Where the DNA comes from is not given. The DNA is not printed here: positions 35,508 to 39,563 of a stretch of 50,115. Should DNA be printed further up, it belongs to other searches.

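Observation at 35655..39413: Four-enzyme fusion (CgeB-like GT + FkbM MTase + class I MTase + CE4 deacetylase), translationally coupled to the mega-GT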

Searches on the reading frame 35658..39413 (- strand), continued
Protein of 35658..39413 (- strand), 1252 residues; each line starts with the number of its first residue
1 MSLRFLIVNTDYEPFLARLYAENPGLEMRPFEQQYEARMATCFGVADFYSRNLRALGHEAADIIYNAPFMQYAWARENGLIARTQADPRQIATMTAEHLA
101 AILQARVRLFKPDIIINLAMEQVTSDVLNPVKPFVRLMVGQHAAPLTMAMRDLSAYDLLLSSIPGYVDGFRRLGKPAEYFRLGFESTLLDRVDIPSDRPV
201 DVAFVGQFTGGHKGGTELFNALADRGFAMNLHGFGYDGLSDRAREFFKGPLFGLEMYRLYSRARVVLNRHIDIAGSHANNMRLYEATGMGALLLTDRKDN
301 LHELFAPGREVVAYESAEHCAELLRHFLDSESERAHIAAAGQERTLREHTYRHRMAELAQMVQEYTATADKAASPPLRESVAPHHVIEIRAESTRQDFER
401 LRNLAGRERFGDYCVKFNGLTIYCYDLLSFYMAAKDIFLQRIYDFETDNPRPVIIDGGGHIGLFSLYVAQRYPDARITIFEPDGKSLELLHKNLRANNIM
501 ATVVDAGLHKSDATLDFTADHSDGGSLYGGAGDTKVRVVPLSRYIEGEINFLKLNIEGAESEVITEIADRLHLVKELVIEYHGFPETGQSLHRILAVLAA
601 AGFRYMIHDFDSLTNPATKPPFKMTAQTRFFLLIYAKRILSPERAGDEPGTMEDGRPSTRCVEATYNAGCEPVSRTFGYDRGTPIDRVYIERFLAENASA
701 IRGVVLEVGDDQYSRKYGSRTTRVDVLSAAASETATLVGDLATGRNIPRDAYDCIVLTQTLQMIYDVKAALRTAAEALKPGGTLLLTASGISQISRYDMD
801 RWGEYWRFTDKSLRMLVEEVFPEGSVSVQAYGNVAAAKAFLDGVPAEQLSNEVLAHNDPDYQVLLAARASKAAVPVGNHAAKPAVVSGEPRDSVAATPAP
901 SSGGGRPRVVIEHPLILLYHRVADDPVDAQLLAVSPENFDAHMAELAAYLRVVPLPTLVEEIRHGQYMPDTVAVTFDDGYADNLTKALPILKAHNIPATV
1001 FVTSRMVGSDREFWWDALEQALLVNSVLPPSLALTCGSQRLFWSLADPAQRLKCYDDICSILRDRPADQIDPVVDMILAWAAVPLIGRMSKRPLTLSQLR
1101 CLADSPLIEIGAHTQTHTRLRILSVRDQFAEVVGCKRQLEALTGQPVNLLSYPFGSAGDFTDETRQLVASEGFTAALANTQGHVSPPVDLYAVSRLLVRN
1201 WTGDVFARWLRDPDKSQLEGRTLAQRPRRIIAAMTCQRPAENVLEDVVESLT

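Call 13: find_encoding_contigs(protein=P0001, flank=2000, max_places=3)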
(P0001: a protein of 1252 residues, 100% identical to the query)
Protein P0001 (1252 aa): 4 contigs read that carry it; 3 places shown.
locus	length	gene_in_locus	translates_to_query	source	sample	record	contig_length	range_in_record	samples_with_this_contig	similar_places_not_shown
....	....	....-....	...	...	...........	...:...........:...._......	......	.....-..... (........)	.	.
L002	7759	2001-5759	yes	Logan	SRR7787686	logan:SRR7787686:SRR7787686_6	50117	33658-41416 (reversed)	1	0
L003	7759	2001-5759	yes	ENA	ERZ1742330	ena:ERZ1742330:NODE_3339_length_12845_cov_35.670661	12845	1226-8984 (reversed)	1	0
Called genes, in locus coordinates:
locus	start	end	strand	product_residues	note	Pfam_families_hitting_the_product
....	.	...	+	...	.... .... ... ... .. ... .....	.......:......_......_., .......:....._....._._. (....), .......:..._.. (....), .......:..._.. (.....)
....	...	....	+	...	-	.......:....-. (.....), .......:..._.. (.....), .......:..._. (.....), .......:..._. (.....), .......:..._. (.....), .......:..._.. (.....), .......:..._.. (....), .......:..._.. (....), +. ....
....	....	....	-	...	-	-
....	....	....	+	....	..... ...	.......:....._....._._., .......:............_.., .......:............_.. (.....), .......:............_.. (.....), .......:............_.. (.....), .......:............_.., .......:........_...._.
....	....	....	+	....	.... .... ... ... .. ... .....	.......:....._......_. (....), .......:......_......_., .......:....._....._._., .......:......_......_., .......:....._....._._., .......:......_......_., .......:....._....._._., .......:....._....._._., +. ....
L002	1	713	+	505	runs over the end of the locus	PF00535:Glycos_transf_2, PF13432:TPR_16 (weak), PF14559:TPR_19 (faint)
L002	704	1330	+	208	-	PF21033:RMD1-3 (faint), PF13431:TPR_17 (faint), PF00515:TPR_1 (faint), PF07719:TPR_2 (faint), PF13181:TPR_8 (faint), PF13424:TPR_12 (faint), PF13432:TPR_16 (weak), PF14559:TPR_19 (weak), +4 more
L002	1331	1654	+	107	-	-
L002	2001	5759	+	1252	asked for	PF13524:Glyco_trans_1_2, PF05050:Methyltransf_21, PF08241:Methyltransf_11 (faint), PF08242:Methyltransf_12 (faint), PF13649:Methyltransf_25 (faint), PF13489:Methyltransf_23, PF01522:Polysacc_deac_1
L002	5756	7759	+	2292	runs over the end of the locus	PF13439:Glyco_transf_4 (weak), PF00534:Glycos_transf_1, PF13692:Glyco_trans_1_4, PF00535:Glycos_transf_2, PF13641:Glyco_tranf_2_3, PF00535:Glycos_transf_2, PF10111:Glyco_tranf_2_2, PF13641:Glyco_tranf_2_3, +1 more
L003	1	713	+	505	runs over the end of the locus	PF00535:Glycos_transf_2, PF13432:TPR_16 (weak), PF14559:TPR_19 (faint)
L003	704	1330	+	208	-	PF21033:RMD1-3 (faint), PF13431:TPR_17 (faint), PF00515:TPR_1 (faint), PF07719:TPR_2 (faint), PF13181:TPR_8 (faint), PF13424:TPR_12 (faint), PF13432:TPR_16 (weak), PF14559:TPR_19 (weak), +4 more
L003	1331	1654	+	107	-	-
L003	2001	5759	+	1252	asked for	PF13524:Glyco_trans_1_2, PF05050:Methyltransf_21, PF08241:Methyltransf_11 (faint), PF08242:Methyltransf_12 (faint), PF13649:Methyltransf_25 (faint), PF13489:Methyltransf_23, PF01522:Polysacc_deac_1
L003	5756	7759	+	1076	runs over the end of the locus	?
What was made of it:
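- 28780..35658 (-): Downstream 2,292-aa multi-glycosyltransferase (GT4 module followed by several GT2 modules). Gene calls (call 13).
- Checked: Gene callers in three independent assemblies chose this start, giving 1,252 aa (call 13).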

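Call 14: find_encoding_contigs(protein=P0003, flank=10000, max_places=2)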
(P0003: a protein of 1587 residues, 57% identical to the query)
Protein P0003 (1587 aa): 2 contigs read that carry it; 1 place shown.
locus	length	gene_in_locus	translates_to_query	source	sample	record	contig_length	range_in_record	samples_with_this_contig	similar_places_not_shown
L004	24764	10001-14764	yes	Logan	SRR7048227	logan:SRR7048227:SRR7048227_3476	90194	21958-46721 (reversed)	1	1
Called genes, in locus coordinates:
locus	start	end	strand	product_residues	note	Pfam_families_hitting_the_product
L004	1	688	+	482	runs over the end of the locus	-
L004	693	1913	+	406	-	PF13489:Methyltransf_23, PF08241:Methyltransf_11, PF08242:Methyltransf_12 (weak), PF13649:Methyltransf_25, PF13847:Methyltransf_31 (weak), PF01209:Ubie_methyltran (weak)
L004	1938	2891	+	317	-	PF01370:Epimerase, PF02719:Polysacc_synt_2, PF04321:RmlD_sub_bind, PF05368:NmrA (weak), PF01073:3Beta_HSD, PF13460:NAD_binding_10 (weak), PF16363:GDP_Man_Dehyd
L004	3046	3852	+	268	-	PF13292:DXP_synthase_N (weak), PF00456:Transketolase_N, PF00676:E1_dh, PF02775:TPP_enzyme_C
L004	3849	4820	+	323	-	PF02779:Transket_pyr, PF02780:Transketolase_C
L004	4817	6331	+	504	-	PF02310:B12-binding, PF04055:Radical_SAM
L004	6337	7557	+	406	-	PF01041:DegT_DnrJ_EryC1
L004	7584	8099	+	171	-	PF00908:dTDP_sugar_isom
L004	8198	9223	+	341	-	PF00288:GHMP_kinases_N, PF08544:GHMP_kinases_C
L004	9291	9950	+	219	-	PF00483:NTP_transferase, PF12804:NTP_transf_3 (weak)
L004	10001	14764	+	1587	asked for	PF00535:Glycos_transf_2, PF13641:Glyco_tranf_2_3 (weak), PF08242:Methyltransf_12 (faint), PF13524:Glyco_trans_1_2, PF05050:Methyltransf_21, PF13489:Methyltransf_23 (weak), PF01522:Polysacc_deac_1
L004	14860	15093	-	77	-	-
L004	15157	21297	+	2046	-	PF13692:Glyco_trans_1_4, PF00534:Glycos_transf_1, PF13524:Glyco_trans_1_2, PF00535:Glycos_transf_2, PF00535:Glycos_transf_2, PF10111:Glyco_tranf_2_2, PF13641:Glyco_tranf_2_3, PF00535:Glycos_transf_2, +3 more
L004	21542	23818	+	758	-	PF02465:FliD_N, PF07196:Flagellin_IN (weak), PF07195:FliD_C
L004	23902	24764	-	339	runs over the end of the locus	PF01312:Bac_export_2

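Call 15: find_encoding_contigs(protein=P0010, flank=10000, max_places=1)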
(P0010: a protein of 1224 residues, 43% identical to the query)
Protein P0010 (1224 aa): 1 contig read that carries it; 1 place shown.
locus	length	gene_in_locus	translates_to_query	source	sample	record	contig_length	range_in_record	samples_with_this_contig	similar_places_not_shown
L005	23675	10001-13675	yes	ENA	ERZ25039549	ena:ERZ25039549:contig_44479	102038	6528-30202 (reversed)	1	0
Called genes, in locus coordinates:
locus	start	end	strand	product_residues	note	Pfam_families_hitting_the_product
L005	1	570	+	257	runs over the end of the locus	PF00456:Transketolase_N, PF00676:E1_dh, PF02775:TPP_enzyme_C (faint), PF13292:DXP_synthase_N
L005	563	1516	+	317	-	PF02779:Transket_pyr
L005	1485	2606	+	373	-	PF00919:UPF0004, PF04055:Radical_SAM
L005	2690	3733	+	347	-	-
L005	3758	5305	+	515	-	PF02310:B12-binding, PF04055:Radical_SAM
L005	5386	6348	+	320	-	PF01073:3Beta_HSD, PF01370:Epimerase, PF02719:Polysacc_synt_2 (faint), PF04321:RmlD_sub_bind (faint), PF05368:NmrA (weak), PF16363:GDP_Man_Dehyd, PF13460:NAD_binding_10, PF07993:NAD_binding_4 (weak)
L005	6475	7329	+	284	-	-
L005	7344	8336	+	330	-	PF01073:3Beta_HSD, PF01370:Epimerase, PF02719:Polysacc_synt_2 (weak), PF13460:NAD_binding_10, PF16363:GDP_Man_Dehyd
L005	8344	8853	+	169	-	PF00908:dTDP_sugar_isom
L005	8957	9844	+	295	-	PF10111:Glyco_tranf_2_2 (faint)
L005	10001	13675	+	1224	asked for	PF13524:Glyco_trans_1_2, PF05050:Methyltransf_21, PF01522:Polysacc_deac_1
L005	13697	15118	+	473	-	PF13439:Glyco_transf_4, PF00534:Glycos_transf_1, PF13692:Glyco_trans_1_4, PF13524:Glyco_trans_1_2 (weak), PF20706:GT4-conflict (weak)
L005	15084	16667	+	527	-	PF14559:TPR_19 (weak), PF00515:TPR_1 (weak), PF13414:TPR_11, PF13432:TPR_16, PF14559:TPR_19 (weak), PF13414:TPR_11, PF13424:TPR_12, PF00515:TPR_1, +13 more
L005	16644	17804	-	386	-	PF13524:Glyco_trans_1_2 (faint), PF00534:Glycos_transf_1, PF13692:Glyco_trans_1_4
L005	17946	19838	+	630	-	PF12895:ANAPC3 (faint), PF00515:TPR_1 (weak), PF07719:TPR_2 (weak), PF13181:TPR_8 (weak), PF23914:TPR_CcmH_CycH (weak), PF13414:TPR_11, PF13432:TPR_16 (weak), PF13844:Glyco_transf_41, +9 more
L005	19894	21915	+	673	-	PF13432:TPR_16, PF13414:TPR_11, PF00515:TPR_1, PF13424:TPR_12, PF13414:TPR_11, PF13424:TPR_12, PF13424:TPR_12, PF13432:TPR_16, +32 more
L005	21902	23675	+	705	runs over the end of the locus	PF00515:TPR_1 (weak), PF13424:TPR_12 (weak), PF13414:TPR_11, PF13414:TPR_11, PF13424:TPR_12, PF00515:TPR_1, PF13414:TPR_11, PF13844:Glyco_transf_41, +27 more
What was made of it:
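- In L005 the GT2 is a separate gene between the sugar operon and the four-domain gene (call 15).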

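Call 16: find_encoding_contigs(protein=P0013, flank=10000, max_places=1)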
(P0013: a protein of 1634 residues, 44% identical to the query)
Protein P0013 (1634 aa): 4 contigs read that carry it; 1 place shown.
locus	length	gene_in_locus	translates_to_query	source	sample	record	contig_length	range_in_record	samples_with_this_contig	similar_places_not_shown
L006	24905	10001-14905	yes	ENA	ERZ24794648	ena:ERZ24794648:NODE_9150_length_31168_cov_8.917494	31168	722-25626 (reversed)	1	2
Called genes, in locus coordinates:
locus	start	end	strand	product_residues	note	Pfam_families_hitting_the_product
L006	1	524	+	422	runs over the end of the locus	PF16254:DUF4910, PF09940:DUF2172, PF04389:Peptidase_M28 (weak)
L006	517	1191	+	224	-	PF13489:Methyltransf_23, PF07021:MetW (weak), PF13847:Methyltransf_31 (weak), PF08241:Methyltransf_11, PF08242:Methyltransf_12, PF13649:Methyltransf_25 (weak)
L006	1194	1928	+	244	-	PF02348:CTP_transf_3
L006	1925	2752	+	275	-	PF00551:Formyl_trans_N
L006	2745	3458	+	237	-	PF01973:MptE-like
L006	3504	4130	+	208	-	PF02585:PIG-L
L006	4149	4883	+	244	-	PF08889:WbqC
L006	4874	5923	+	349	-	PF03102:NeuB, PF08666:SAF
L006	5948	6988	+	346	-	-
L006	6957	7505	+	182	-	-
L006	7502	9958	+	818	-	PF04464:Glyphos_transf (faint), PF07719:TPR_2 (faint), PF13181:TPR_8 (faint), PF13414:TPR_11, PF00515:TPR_1 (weak), PF13432:TPR_16 (weak), PF14559:TPR_19, PF13186:SPASM, +2 more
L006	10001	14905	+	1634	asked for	PF07719:TPR_2 (faint), PF08241:Methyltransf_11, PF14559:TPR_19, PF13524:Glyco_trans_1_2, PF05050:Methyltransf_21, PF13489:Methyltransf_23 (weak), PF08241:Methyltransf_11 (weak), PF01522:Polysacc_deac_1, +9 more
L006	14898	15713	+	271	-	PF05050:Methyltransf_21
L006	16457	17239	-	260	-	PF13489:Methyltransf_23 (weak)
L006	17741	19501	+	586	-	PF13439:Glyco_transf_4, PF13424:TPR_12 (faint), PF13692:Glyco_trans_1_4, PF00534:Glycos_transf_1, PF13524:Glyco_trans_1_2, PF13428:TPR_14 (faint), PF14559:TPR_19 (weak), PF13432:TPR_16 (weak), +5 more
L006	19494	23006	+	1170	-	PF00535:Glycos_transf_2, PF10111:Glyco_tranf_2_2 (weak), PF00535:Glycos_transf_2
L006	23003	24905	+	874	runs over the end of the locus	?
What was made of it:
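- L006 has Maf and NeuB genes (call 16).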

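Call 17: find_encoding_contigs(protein=P0030, flank=10000, max_places=1)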
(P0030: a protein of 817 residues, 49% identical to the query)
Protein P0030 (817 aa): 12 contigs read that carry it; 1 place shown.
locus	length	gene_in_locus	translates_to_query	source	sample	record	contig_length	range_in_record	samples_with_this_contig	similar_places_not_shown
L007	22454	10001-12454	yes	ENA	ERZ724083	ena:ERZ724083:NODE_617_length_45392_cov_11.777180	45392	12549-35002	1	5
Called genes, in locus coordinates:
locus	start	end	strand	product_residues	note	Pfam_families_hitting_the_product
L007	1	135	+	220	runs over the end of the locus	PF00891:Methyltransf_2 (weak), PF13489:Methyltransf_23, PF05175:MTS (weak), PF07021:MetW (weak), PF13847:Methyltransf_31, PF08241:Methyltransf_11, PF08242:Methyltransf_12, PF13649:Methyltransf_25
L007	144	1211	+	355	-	PF04055:Radical_SAM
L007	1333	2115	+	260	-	PF04321:RmlD_sub_bind, PF01370:Epimerase, PF16363:GDP_Man_Dehyd, PF07993:NAD_binding_4 (weak)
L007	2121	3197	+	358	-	PF04055:Radical_SAM, PF13186:SPASM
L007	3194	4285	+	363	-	PF04055:Radical_SAM, PF13186:SPASM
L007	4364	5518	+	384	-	-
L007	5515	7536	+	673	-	PF13186:SPASM, PF04055:Radical_SAM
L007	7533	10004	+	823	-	PF13524:Glyco_trans_1_2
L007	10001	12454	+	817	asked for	PF05050:Methyltransf_21, PF08241:Methyltransf_11 (faint), PF13489:Methyltransf_23 (weak), PF01522:Polysacc_deac_1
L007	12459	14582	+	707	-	PF13439:Glyco_transf_4, PF13579:Glyco_trans_4_4 (weak), PF13692:Glyco_trans_1_4, PF00534:Glycos_transf_1, PF20706:GT4-conflict (weak), PF13524:Glyco_trans_1_2 (weak), PF00535:Glycos_transf_2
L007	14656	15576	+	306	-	PF13174:TPR_6 (faint), PF13429:TPR_15 (faint), PF24575:TPR_Slam (faint), PF13432:TPR_16 (weak), PF14559:TPR_19 (weak), PF13424:TPR_12 (weak), PF13431:TPR_17 (weak), PF00515:TPR_1 (weak), +12 more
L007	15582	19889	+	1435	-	PF00535:Glycos_transf_2, PF10111:Glyco_tranf_2_2 (weak), PF13712:Glyco_tranf_2_5 (faint), PF13641:Glyco_tranf_2_3, PF00535:Glycos_transf_2, PF10111:Glyco_tranf_2_2 (weak), PF13641:Glyco_tranf_2_3, PF00535:Glycos_transf_2, +6 more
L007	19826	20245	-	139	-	PF07378:FlbT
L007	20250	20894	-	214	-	-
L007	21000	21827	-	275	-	PF00669:Flagellin_N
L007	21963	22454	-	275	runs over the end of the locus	PF00669:Flagellin_N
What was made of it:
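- A split form in Trichlorobacter lovleyi, with a 4-nt overlap between the GT gene and the FkbM-MT-CE4 gene (call 17).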

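Call 20: find_encoding_contigs(protein=P0002, flank=10000, max_places=2)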
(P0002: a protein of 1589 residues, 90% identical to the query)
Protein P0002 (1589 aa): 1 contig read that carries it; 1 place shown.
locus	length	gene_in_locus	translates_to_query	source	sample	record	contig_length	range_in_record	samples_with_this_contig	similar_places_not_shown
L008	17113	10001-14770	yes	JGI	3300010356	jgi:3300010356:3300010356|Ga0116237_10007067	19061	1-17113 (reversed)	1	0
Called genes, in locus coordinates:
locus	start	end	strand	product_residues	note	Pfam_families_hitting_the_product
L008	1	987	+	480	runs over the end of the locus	-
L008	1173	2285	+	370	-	PF13489:Methyltransf_23, PF13847:Methyltransf_31 (faint), PF08241:Methyltransf_11, PF13649:Methyltransf_25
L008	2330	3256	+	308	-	PF01073:3Beta_HSD, PF01370:Epimerase, PF02719:Polysacc_synt_2 (faint), PF04321:RmlD_sub_bind, PF05368:NmrA (weak), PF16363:GDP_Man_Dehyd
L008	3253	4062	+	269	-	PF13292:DXP_synthase_N, PF00456:Transketolase_N, PF00676:E1_dh, PF02775:TPP_enzyme_C (weak)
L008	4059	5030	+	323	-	PF02779:Transket_pyr, PF02780:Transketolase_C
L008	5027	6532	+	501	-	PF02310:B12-binding, PF04055:Radical_SAM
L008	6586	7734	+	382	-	PF01041:DegT_DnrJ_EryC1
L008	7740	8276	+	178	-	PF00908:dTDP_sugar_isom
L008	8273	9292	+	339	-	PF00288:GHMP_kinases_N, PF08544:GHMP_kinases_C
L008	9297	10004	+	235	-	PF00483:NTP_transferase, PF12804:NTP_transf_3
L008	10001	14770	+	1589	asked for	PF00535:Glycos_transf_2, PF13641:Glyco_tranf_2_3, PF08242:Methyltransf_12 (faint), PF13524:Glyco_trans_1_2, PF05050:Methyltransf_21, PF08241:Methyltransf_11 (faint), PF13489:Methyltransf_23 (weak), PF01522:Polysacc_deac_1, +1 more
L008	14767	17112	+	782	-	?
